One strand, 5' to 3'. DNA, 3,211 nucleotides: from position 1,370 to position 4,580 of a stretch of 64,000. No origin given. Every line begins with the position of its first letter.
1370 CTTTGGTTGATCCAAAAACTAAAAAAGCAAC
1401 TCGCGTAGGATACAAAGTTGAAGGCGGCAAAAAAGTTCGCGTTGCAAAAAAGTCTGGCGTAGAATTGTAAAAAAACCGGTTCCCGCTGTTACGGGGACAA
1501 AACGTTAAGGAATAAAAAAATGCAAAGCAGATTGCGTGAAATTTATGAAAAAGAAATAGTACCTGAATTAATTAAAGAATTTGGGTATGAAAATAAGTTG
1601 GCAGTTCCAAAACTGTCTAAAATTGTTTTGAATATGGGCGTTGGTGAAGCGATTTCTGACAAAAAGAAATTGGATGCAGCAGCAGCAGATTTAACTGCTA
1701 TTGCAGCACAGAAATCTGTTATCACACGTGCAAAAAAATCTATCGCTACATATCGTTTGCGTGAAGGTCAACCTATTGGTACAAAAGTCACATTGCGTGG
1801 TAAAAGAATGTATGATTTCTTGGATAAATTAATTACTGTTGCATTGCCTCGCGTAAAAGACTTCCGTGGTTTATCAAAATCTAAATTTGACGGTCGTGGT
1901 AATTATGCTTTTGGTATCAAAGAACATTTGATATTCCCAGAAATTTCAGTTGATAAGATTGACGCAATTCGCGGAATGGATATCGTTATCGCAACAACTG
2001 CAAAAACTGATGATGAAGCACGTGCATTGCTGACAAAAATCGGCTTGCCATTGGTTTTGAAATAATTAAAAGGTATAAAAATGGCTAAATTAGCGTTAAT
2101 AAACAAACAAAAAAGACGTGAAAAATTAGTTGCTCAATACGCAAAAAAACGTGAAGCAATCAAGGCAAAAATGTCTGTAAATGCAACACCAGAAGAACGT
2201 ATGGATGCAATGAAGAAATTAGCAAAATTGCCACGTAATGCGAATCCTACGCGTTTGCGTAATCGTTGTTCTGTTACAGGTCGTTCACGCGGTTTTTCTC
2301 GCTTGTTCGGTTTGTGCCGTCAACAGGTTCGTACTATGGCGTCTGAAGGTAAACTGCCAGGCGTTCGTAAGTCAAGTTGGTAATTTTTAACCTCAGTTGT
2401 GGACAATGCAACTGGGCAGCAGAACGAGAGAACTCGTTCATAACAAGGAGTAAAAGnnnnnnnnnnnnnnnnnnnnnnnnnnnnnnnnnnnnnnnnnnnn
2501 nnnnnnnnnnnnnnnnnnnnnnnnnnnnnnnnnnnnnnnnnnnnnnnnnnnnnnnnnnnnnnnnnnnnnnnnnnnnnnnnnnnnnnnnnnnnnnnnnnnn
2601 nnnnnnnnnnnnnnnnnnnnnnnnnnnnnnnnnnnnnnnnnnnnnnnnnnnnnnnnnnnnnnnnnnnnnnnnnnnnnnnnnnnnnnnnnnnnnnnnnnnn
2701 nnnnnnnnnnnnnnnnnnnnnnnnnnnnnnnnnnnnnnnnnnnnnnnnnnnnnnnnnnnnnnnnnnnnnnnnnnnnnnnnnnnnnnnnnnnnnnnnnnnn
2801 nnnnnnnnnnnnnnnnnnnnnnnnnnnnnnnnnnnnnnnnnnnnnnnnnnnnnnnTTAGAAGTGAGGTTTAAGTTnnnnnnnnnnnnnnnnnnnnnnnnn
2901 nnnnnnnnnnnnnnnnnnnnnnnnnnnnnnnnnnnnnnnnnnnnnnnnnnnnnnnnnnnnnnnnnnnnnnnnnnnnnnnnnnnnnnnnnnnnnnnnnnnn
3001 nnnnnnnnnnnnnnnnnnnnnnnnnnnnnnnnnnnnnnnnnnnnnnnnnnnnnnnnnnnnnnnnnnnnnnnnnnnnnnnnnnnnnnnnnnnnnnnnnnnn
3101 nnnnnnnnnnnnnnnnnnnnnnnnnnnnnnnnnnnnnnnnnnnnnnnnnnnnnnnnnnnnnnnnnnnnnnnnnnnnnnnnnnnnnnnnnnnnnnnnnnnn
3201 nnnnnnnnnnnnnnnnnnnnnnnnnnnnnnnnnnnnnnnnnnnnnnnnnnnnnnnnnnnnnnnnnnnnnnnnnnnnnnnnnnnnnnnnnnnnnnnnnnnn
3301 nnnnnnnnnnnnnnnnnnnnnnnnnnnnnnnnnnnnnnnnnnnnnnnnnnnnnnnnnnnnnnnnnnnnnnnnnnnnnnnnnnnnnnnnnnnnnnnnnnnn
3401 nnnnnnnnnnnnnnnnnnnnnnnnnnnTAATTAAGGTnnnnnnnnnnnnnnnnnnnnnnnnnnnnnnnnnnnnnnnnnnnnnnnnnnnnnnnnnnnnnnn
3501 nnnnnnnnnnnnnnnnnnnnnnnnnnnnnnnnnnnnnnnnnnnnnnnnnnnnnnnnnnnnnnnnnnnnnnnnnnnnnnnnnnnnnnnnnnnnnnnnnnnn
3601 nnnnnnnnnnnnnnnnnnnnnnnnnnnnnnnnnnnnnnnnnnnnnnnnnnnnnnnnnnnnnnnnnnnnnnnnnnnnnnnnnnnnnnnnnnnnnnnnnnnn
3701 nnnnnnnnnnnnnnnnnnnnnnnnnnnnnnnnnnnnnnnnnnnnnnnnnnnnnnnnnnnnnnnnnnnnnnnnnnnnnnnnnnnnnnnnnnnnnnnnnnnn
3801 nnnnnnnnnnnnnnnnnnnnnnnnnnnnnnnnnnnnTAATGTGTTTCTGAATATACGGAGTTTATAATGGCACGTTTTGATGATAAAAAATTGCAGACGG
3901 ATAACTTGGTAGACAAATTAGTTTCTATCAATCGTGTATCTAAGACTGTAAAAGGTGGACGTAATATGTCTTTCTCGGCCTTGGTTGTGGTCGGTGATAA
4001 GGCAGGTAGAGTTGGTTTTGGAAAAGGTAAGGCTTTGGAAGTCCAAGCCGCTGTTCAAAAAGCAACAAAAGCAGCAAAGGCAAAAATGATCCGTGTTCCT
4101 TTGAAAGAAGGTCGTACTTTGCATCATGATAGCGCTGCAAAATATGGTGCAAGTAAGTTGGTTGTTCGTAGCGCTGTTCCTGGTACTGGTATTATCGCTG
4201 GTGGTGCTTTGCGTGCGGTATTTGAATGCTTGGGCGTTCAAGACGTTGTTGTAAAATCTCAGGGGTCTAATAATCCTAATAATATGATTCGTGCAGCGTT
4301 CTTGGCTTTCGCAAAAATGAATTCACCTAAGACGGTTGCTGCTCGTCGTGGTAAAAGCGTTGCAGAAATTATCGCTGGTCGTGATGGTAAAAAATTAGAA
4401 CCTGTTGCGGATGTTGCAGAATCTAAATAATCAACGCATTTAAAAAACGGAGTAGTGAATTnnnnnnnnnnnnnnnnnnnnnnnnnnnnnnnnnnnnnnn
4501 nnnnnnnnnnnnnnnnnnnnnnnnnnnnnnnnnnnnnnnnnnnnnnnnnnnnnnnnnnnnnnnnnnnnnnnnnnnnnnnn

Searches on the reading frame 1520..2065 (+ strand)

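Call 72: search_protein_families(library=pfam, proteins=[window:1520-2065:+], max_evalue=0.001)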
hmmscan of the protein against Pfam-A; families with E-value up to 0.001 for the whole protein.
window:1520-2065:+ (181 aa): 2 families
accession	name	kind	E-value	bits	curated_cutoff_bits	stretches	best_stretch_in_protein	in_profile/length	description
PF00673.26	Ribosomal_L5_C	-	3.1e-41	139.8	27.8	1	85-177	1-93/94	ribosomal L5P family C-terminus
PF00281.24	Ribosomal_L5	-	6.5e-22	78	34.9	1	25-81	1-57/57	Ribosomal protein L5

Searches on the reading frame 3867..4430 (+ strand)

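Call 72: search_protein_families(library=pfam, proteins=[window:3867-4430:+], max_evalue=0.001)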
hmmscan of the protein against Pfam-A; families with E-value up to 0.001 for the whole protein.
window:3867-4430:+ (187 aa): 2 families
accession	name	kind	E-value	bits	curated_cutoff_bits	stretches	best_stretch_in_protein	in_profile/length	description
PF00333.26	Ribosomal_S5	-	1.3e-25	89.6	27.1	1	15-78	2-65/65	Ribosomal protein S5, N-terminal domain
PF03719.21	Ribosomal_S5_C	-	6.8e-25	86.8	21.5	1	91-161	1-71/71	Ribosomal protein S5, C-terminal domain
